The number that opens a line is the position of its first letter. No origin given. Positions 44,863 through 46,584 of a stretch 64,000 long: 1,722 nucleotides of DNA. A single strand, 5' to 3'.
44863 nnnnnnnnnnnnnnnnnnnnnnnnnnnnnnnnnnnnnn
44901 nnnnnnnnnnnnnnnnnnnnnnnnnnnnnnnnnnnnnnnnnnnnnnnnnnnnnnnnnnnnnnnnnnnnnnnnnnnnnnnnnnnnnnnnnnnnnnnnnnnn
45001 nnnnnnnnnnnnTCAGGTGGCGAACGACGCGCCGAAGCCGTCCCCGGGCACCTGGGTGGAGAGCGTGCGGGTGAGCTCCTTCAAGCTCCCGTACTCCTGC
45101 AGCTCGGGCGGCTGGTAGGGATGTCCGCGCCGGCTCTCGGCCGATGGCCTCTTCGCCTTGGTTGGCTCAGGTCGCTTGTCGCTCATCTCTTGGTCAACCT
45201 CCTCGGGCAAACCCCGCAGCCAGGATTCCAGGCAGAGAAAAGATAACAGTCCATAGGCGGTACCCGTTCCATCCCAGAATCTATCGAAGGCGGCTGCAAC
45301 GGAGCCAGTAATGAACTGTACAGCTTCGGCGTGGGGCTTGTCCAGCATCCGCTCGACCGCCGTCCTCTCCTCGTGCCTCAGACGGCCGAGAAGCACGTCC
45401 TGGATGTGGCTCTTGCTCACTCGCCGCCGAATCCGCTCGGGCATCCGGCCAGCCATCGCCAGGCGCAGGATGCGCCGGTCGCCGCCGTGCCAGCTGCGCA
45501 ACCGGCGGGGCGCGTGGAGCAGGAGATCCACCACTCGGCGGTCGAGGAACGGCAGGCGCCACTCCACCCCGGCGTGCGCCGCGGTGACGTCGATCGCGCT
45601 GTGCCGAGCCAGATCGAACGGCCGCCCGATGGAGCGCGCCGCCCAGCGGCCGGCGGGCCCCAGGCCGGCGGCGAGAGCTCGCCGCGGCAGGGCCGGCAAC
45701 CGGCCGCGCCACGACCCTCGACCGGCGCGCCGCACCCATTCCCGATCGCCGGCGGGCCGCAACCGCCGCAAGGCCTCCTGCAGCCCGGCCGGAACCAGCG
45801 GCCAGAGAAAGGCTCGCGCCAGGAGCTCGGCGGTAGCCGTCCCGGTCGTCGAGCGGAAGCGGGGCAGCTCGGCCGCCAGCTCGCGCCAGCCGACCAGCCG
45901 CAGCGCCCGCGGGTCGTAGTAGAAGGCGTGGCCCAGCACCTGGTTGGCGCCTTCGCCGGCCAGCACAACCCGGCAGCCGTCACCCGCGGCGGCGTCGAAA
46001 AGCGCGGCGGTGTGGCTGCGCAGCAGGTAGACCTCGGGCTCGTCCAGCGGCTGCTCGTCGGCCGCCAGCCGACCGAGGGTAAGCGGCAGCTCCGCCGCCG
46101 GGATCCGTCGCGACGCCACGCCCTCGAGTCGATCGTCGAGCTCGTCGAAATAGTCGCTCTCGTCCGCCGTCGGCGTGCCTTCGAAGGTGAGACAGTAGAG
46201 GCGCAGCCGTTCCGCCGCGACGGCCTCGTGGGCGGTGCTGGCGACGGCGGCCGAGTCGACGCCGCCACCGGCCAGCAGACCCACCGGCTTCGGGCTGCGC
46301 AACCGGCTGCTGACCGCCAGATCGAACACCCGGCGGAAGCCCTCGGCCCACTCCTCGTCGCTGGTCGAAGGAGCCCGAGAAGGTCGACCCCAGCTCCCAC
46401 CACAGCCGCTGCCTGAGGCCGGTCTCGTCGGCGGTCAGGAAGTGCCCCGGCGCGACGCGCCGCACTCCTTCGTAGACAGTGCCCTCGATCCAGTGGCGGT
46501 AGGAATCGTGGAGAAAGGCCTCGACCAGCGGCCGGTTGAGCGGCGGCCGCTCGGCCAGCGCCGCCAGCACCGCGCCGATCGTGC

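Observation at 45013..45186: Lasso-peptide-type precursor encoded in frame at the 3' end of the cyclase-like gene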

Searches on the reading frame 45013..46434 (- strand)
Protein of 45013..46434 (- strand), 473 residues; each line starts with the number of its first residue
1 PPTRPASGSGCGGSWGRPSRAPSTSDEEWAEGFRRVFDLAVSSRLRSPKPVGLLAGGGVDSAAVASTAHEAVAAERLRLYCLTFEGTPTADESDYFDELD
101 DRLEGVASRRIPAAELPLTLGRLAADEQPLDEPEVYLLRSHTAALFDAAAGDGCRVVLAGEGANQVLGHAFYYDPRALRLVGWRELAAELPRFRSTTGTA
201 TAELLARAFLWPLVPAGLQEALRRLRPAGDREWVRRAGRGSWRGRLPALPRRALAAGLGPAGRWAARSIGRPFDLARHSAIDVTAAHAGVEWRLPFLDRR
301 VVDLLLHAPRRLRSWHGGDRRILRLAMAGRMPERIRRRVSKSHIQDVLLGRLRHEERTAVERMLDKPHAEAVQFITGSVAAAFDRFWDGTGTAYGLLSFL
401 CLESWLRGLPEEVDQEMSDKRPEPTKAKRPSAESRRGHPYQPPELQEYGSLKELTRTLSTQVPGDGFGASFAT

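Call 6: search_protein_families(library=pfam, proteins=[window:45013-46434:-], max_evalue=0.01)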
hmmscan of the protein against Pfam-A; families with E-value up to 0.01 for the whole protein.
window:45013-46434:- (473 aa): 1 family
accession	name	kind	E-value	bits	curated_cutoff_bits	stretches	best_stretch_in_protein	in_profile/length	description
PF00733.27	Asn_synthase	-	8.4e-33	114.9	21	1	33-406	2-353/354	Asparagine synthase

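Call 7: search_protein_families(library=ncbifam, proteins=[window:45013-46434:-], max_evalue=0.01)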
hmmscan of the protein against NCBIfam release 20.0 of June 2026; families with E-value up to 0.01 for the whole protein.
window:45013-46434:- (473 aa): 7 families
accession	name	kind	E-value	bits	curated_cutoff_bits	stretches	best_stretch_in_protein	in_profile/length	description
NF033535.1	lass_lactam_cya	exception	7.2e-29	100.8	525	2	24-206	232-415/668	lasso peptide isopeptide bond-forming cyclase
TIGR01536.1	asn_synth_AEB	equivalog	2.5e-23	82.9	267.1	2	18-182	222-384/517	asparagine synthase (glutamine-hydrolyzing)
TIGR03104.1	trio_amidotrans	equivalog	8.5e-15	54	570.1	2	20-175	232-385/589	N-acetylglutaminylglutamine amidotransferase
NF033561.1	macrolact_Ik_Al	subfamily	7e-11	41.4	300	1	23-366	186-514/561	albusnodin/ikarugamycin family macrolactam cyclase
NF006949.0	PRK09431.1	equivalog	2.3e-10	39.6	499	2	284-342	392-452/554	asparagine synthase B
TIGR03108.1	eps_aminotran_1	hypoth_equivalog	8.9e-08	31.3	816.9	1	24-165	234-369/628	XrtA/PEP-CTERM system amidotransferase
NF033521.1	lasso_leader_L3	domain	0.00015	21.6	19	1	440-456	1-17/20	lasso RiPP family leader peptide-containing protein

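Call 9: find_homologous_proteins(query=window:45013-46434:-, max_evalue=0.00001)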
Query window:45013-46434:- (473 aa): 20 proteins with E <= 0.00001 among 8000 candidates.
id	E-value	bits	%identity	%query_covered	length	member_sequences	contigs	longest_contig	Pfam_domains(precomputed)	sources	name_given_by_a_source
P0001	4.0e-287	971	100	93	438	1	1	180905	PF00733.28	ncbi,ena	-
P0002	1.2e-252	857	88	95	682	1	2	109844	PF00733.28,PF13522.12,PF13537.12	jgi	jgi:asparagine synthase (glutamine-hydrolysing)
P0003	1.3e-190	653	70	95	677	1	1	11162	PF00733.28,PF13522.12,PF13537.12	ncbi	-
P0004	9.5e-174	597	75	83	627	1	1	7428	PF00733.28,PF13522.12,PF13537.12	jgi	jgi:asparagine synthase (glutamine-hydrolysing)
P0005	1.0e-159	551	68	81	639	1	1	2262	PF00733.28,PF13522.12,PF13537.12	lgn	-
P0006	1.2e-159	551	70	81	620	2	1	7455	PF00733.28,PF13522.12,PF13537.12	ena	-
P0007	4.0e-157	542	70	81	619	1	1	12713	PF00733.28,PF13522.12,PF13537.12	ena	-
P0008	7.6e-156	538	67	85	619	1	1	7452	PF00733.28,PF13522.12,PF13537.12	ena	-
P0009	3.4e-150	519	57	97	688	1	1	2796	PF00733.28,PF13522.12,PF13537.12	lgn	-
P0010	7.5e-142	492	62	84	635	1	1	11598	PF00733.28,PF13522.12,PF13537.12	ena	-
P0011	6.0e-127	443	56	86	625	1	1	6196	PF00733.28,PF13522.12,PF13537.12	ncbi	-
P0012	1.6e-83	300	45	82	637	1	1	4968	PF00733.28,PF13522.12,PF13537.12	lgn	-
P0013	1.9e-76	276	42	85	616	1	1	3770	PF00733.28,PF13522.12,PF13537.12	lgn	-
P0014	1.2e-70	257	41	82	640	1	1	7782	PF00733.28,PF13522.12,PF13537.12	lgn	-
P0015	1.4e-56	211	41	70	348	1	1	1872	PF00733.28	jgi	jgi:asparagine synthase (glutamine-hydrolysing)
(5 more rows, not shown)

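Call 12: find_encoding_contigs(protein=P0002, flank=10000, max_places=3)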
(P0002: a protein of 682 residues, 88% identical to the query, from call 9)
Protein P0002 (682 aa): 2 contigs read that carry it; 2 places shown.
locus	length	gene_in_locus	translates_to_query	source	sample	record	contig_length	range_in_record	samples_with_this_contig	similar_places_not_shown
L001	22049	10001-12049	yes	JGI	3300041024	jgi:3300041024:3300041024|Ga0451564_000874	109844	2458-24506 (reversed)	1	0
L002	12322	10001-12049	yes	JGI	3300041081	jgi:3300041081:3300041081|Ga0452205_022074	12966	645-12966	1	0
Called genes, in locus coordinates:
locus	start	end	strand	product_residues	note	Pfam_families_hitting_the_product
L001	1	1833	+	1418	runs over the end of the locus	-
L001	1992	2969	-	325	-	PF07719:TPR_2 (faint), PF13181:TPR_8 (faint), PF13428:TPR_14 (faint), PF14559:TPR_19 (faint), PF13174:TPR_6 (faint), PF13432:TPR_16 (weak), PF00515:TPR_1 (weak), PF13424:TPR_12 (weak), +2 more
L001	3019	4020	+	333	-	PF13191:AAA_16 (faint), PF00004:AAA, PF07726:AAA_3 (faint), PF07728:AAA_5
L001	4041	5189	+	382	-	PF05762:VWA_CoxE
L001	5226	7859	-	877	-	PF00092:VWA, PF13519:VWA_2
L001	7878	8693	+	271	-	PF00561:Abhydrolase_1, PF12146:Hydrolase_4, PF12697:Abhydrolase_6, PF00561:Abhydrolase_1 (weak), PF08386:Abhydrolase_4 (weak)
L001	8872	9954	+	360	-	PF01791:DeoC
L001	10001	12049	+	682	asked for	PF13522:GATase_6, PF13537:GATase_7, PF00733:Asn_synthase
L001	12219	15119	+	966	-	-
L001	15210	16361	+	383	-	-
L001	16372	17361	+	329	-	PF05402:PqqD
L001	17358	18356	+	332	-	-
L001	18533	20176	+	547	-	PF24269:DUF7467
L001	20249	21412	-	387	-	PF01734:Patatin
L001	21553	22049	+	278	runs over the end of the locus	PF00753:Lactamase_B, PF23023:Anti-Pycsar_Apyc1 (faint), PF12706:Lactamase_B_2 (weak)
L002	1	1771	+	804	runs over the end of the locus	?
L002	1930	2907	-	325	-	PF07719:TPR_2 (faint), PF13181:TPR_8 (faint), PF13428:TPR_14 (faint), PF14559:TPR_19 (faint), PF13174:TPR_6 (faint), PF13432:TPR_16 (weak), PF00515:TPR_1 (weak), PF13424:TPR_12 (weak), +2 more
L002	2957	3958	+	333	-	PF13191:AAA_16 (faint), PF00004:AAA, PF07726:AAA_3 (faint), PF07728:AAA_5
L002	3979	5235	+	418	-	PF05762:VWA_CoxE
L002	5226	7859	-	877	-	PF00092:VWA, PF13519:VWA_2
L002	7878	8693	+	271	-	PF00561:Abhydrolase_1, PF12146:Hydrolase_4, PF12697:Abhydrolase_6, PF00561:Abhydrolase_1 (weak), PF08386:Abhydrolase_4 (weak)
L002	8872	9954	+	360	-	PF01791:DeoC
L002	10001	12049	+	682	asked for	PF13522:GATase_6, PF13537:GATase_7, PF00733:Asn_synthase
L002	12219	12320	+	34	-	?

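Call 13: find_encoding_contigs(protein=P0003, flank=10000, max_places=3)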
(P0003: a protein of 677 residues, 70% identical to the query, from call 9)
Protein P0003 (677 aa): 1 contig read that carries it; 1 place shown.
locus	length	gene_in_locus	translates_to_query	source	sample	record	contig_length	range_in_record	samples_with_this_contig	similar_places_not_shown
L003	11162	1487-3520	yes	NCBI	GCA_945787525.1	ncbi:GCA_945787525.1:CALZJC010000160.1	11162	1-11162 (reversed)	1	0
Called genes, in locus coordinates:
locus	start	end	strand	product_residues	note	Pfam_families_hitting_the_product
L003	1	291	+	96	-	?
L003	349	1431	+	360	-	PF01791:DeoC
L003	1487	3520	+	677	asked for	PF13522:GATase_6, PF13537:GATase_7, PF00733:Asn_synthase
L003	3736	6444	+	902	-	-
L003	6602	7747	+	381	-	-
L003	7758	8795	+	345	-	PF05402:PqqD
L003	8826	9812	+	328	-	-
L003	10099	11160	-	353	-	?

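Call 14: find_encoding_contigs(protein=P0009, flank=5000, max_places=3)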
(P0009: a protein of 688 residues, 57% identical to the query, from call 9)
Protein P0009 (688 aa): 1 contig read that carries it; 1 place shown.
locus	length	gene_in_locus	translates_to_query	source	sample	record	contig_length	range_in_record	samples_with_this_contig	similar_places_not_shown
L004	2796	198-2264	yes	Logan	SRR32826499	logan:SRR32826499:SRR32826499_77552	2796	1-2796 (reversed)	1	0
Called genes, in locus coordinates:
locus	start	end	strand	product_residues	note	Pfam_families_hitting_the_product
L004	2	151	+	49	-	?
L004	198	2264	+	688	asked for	PF13522:GATase_6, PF13537:GATase_7, PF00733:Asn_synthase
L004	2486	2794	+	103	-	?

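Call 15: find_encoding_contigs(protein=P0004, flank=6000, max_places=2)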
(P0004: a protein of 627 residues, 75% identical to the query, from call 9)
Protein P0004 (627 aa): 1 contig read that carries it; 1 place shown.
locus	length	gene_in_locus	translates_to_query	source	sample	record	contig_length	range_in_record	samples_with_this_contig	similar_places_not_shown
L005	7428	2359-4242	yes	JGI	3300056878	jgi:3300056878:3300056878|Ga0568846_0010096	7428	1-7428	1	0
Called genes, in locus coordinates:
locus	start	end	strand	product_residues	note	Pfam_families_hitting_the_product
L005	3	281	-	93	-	?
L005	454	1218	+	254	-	PF02230:Abhydrolase_2 (faint), PF00561:Abhydrolase_1, PF12146:Hydrolase_4, PF12697:Abhydrolase_6, PF00561:Abhydrolase_1 (weak)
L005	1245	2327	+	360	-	PF01791:DeoC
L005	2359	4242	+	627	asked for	PF13522:GATase_6, PF13537:GATase_7, PF00733:Asn_synthase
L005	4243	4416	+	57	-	-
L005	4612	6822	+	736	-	PF13620:CarboxypepD_reg (faint), PF17210:SdrD_B, PF24269:DUF7467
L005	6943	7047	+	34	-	-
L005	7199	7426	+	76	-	?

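Call 16: find_encoding_contigs(protein=P0007, flank=8000, max_places=2)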
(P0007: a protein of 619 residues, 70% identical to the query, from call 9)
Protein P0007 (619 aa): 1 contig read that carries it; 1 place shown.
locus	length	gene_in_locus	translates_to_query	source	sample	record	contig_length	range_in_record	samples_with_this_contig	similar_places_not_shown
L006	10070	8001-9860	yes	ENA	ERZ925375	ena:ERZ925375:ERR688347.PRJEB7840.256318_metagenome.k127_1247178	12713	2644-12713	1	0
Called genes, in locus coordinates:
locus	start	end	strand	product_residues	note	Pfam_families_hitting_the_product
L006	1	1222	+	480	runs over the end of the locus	-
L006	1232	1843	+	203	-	PF00293:NUDIX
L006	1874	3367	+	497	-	-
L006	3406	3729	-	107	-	PF07494:Reg_prop (faint)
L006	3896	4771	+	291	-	PF13191:AAA_16 (weak), PF00004:AAA, PF07726:AAA_3 (faint), PF07728:AAA_5, PF13401:AAA_22 (weak)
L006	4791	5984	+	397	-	PF05762:VWA_CoxE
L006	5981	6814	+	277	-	PF00561:Abhydrolase_1, PF12146:Hydrolase_4, PF12697:Abhydrolase_6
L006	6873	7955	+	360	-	PF01791:DeoC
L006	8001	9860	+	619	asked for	PF13522:GATase_6, PF13537:GATase_7, PF00733:Asn_synthase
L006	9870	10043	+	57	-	-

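Call 17: find_encoding_contigs(protein=P0010, flank=8000, max_places=2)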
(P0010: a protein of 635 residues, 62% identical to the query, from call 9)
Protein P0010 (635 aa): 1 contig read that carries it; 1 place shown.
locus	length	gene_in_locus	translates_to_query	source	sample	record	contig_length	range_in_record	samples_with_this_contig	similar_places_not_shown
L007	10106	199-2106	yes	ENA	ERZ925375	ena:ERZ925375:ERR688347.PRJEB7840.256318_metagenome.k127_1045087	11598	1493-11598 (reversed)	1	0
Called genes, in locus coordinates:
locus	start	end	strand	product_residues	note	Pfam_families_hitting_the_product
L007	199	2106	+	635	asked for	PF13522:GATase_6, PF13537:GATase_7, PF00733:Asn_synthase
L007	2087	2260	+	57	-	-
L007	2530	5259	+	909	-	-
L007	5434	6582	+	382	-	-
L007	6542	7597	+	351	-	PF05402:PqqD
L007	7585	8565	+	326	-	-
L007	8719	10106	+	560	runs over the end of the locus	PF24269:DUF7467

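Call 18: find_encoding_contigs(protein=P0011, flank=6000, max_places=2)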
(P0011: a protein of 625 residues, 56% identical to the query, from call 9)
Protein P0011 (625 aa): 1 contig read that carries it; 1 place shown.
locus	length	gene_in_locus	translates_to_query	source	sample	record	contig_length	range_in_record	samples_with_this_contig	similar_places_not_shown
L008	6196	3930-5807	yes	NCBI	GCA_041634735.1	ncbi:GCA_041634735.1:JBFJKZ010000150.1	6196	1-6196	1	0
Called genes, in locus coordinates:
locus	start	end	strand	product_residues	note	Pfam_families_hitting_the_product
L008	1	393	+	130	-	?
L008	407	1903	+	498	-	-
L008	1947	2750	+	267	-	PF00326:Peptidase_S9 (faint), PF02230:Abhydrolase_2 (faint), PF12146:Hydrolase_4, PF00561:Abhydrolase_1, PF12697:Abhydrolase_6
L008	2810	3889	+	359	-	PF01791:DeoC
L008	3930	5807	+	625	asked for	PF13522:GATase_6, PF13537:GATase_7, PF00733:Asn_synthase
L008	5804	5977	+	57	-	-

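Call 27: find_encoding_contigs(protein=P0005, flank=3000, max_places=2)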
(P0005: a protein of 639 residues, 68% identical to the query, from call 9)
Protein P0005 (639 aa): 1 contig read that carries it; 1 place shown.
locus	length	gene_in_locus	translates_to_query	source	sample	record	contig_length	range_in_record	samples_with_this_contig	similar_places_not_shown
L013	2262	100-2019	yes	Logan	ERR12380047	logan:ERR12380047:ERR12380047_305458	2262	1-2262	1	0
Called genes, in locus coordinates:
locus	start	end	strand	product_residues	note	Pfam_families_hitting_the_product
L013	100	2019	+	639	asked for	PF13522:GATase_6, PF13537:GATase_7, PF00733:Asn_synthase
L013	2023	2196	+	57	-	-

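Call 28: find_encoding_contigs(protein=P0006, flank=6000, max_places=2)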
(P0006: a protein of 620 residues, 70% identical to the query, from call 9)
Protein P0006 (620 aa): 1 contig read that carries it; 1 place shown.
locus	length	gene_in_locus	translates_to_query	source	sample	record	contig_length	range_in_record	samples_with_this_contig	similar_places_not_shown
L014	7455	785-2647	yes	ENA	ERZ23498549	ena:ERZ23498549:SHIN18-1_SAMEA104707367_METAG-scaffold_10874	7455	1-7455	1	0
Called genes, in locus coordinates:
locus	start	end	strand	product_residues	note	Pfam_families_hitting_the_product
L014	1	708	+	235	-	?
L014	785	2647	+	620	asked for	PF13522:GATase_6, PF13537:GATase_7, PF00733:Asn_synthase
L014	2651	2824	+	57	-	-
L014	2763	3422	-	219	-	-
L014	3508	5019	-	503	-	-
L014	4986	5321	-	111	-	-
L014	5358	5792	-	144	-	-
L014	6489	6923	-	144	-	-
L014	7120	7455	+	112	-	?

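Call 29: find_encoding_contigs(protein=P0008, flank=6000, max_places=2)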
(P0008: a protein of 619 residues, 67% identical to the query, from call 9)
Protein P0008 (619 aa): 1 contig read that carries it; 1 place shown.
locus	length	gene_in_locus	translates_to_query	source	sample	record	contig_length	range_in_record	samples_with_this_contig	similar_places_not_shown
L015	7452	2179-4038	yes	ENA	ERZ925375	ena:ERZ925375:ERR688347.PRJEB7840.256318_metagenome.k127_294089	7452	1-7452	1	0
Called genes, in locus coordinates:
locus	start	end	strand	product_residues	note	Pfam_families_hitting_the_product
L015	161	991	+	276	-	PF00561:Abhydrolase_1, PF12146:Hydrolase_4, PF12697:Abhydrolase_6, PF00561:Abhydrolase_1 (weak)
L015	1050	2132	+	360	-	PF01791:DeoC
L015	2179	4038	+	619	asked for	PF13522:GATase_6, PF13537:GATase_7, PF00733:Asn_synthase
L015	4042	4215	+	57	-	-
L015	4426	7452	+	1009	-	?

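Call 30: find_encoding_contigs(protein=P0012, flank=5000, max_places=2)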
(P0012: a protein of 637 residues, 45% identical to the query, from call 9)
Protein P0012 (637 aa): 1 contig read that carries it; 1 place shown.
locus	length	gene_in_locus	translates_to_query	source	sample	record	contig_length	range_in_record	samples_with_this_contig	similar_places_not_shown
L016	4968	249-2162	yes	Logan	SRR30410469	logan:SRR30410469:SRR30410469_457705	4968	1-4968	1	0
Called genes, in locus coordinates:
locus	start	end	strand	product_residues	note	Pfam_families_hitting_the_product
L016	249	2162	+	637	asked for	PF13522:GATase_6, PF13537:GATase_7, PF00733:Asn_synthase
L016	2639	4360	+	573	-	-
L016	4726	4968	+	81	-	?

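Call 33: search_protein_families(library=ncbifam, proteins=[L001:10001-12049:+, L001:12219-15119:+, L001:15210-16361:+, L001:16372-17361:+, L001:17358-18356:+, L001:18533-20176:+, L001:8872-9954:+], max_evalue=1)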
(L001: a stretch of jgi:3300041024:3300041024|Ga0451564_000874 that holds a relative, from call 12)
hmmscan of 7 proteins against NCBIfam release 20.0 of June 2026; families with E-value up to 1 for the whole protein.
L001:10001-12049:+ (682 aa): 7 families
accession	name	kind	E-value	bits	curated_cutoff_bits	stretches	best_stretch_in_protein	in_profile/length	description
NF033535.1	lass_lactam_cya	exception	3.4e-90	303.5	525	2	1-415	1-414/668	lasso peptide isopeptide bond-forming cyclase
TIGR01536.1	asn_synth_AEB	equivalog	3.5e-58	197.9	267.1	2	5-392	4-384/517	asparagine synthase (glutamine-hydrolyzing)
TIGR03104.1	trio_amidotrans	equivalog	2.4e-46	158.2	570.1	2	1-385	1-385/589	N-acetylglutaminylglutamine amidotransferase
TIGR03108.1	eps_aminotran_1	hypoth_equivalog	3.6e-39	134.9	816.9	1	2-376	2-370/628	XrtA/PEP-CTERM system amidotransferase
NF006949.0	PRK09431.1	equivalog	3.5e-30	105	499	3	1-167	1-166/554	asparagine synthase B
NF033561.1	macrolact_Ik_Al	subfamily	6.8e-23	81.1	300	1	134-617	91-557/561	albusnodin/ikarugamycin family macrolactam cyclase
NF033521.1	lasso_leader_L3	domain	0.00045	20.1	19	1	649-665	1-17/20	lasso RiPP family leader peptide-containing protein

L001:12219-15119:+ (966 aa): 4 families
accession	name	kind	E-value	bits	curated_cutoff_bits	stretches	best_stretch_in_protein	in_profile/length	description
NF012181.0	MSCRAMM_SdrD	exception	1.3e-22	79.2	2500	3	485-561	679-755/1379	MSCRAMM family adhesin SdrD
NF000535.3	MSCRAMM_SdrC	exception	1.2e-21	76.6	1700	3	479-550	599-669/963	MSCRAMM family adhesin SdrC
NF033609.2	MSCRAMM_ClfA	exception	2.9e-09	35.2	1150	2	729-800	673-731/934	MSCRAMM family adhesin clumping factor ClfA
NF033845.1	MSCRAMM_ClfB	exception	3.7e-05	21.9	999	1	727-965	591-722/871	MSCRAMM family adhesin clumping factor ClfB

L001:15210-16361:+ (383 aa): 1 family
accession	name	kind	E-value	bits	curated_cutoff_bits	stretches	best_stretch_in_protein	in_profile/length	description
TIGR03025.1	EPS_sugtrans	subfamily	0.014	14.7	295.55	1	178-268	41-136/445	exopolysaccharide biosynthesis polyprenyl glycosylphosphotransferase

L001:16372-17361:+ (329 aa): 2 families
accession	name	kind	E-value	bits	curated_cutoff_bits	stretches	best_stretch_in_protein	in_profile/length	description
NF033536.1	lasso_PqqD_Bac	exception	0.00031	20.8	80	1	260-324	23-87/88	lasso peptide biosynthesis PqqD family chaperone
NF033530.1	lasso_PqqD_Strm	exception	0.0025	18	70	1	260-322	15-77/78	lasso peptide biosynthesis PqqD family chaperone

L001:17358-18356:+ (332 aa): 3 families
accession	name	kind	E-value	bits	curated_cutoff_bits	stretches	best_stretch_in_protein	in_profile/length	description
TIGR04352.1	HprK_rel_A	equivalog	0.00014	21.1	200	1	134-184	98-148/280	HprK-related kinase A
TIGR04355.1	HprK_rel_B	hypoth_equivalog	0.066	12.3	200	1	131-182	143-194/351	HprK-related kinase B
TIGR00679.1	hpr-ser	equivalog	0.14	11.4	240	1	134-189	133-189/300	HPr(Ser) kinase/phosphatase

L001:18533-20176:+ (547 aa): 0 families

L001:8872-9954:+ (360 aa): 10 families
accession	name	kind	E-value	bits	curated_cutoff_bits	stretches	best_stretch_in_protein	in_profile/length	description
NF006707.0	PRK09250.1-4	equivalog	1.3e-187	623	327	1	11-360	4-355/355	class I fructose-bisphosphate aldolase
NF006706.0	PRK09250.1-3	equivalog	5.9e-163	541.7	664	1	14-360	4-350/350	class I fructose-bisphosphate aldolase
NF006705.0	PRK09250.1-2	equivalog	1.7e-154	513.9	682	1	13-360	3-349/349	class I fructose-bisphosphate aldolase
NF006704.0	PRK09250.1-1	equivalog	7.4e-66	222.1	277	1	55-352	17-305/308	class I fructose-bisphosphate aldolase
NF005556.0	PRK07226.1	subfamily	8.7e-26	90.9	241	2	74-260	17-191/267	2-amino-3,7-dideoxy-D-threo-hept-6-ulosonate synthase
NF005321.0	PRK06852.1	equivalog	2.1e-25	89.4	420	2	74-252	33-215/308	aldolase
NF040816.1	Fbpase1_Arch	equivalog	5.9e-20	71.8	430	1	62-220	11-161/271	class I fructose-bisphosphate aldolase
TIGR01949.1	ADH_synth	equivalog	8e-18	65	299.45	1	65-269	9-194/255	2-amino-3,7-dideoxy-D-threo-hept-6-ulosonate synthase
NF006081.0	PRK08227.1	equivalog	0.032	13.5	297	1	157-207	121-171/291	3-hydroxy-5-phosphonooxypentane-2,4-dione thiolase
NF041223.1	BagB_FevI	exception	0.057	12.6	500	1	133-248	73-182/257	bagremycin/ferroverdin biosynthesis DhnA-type aldolase BagB/FevI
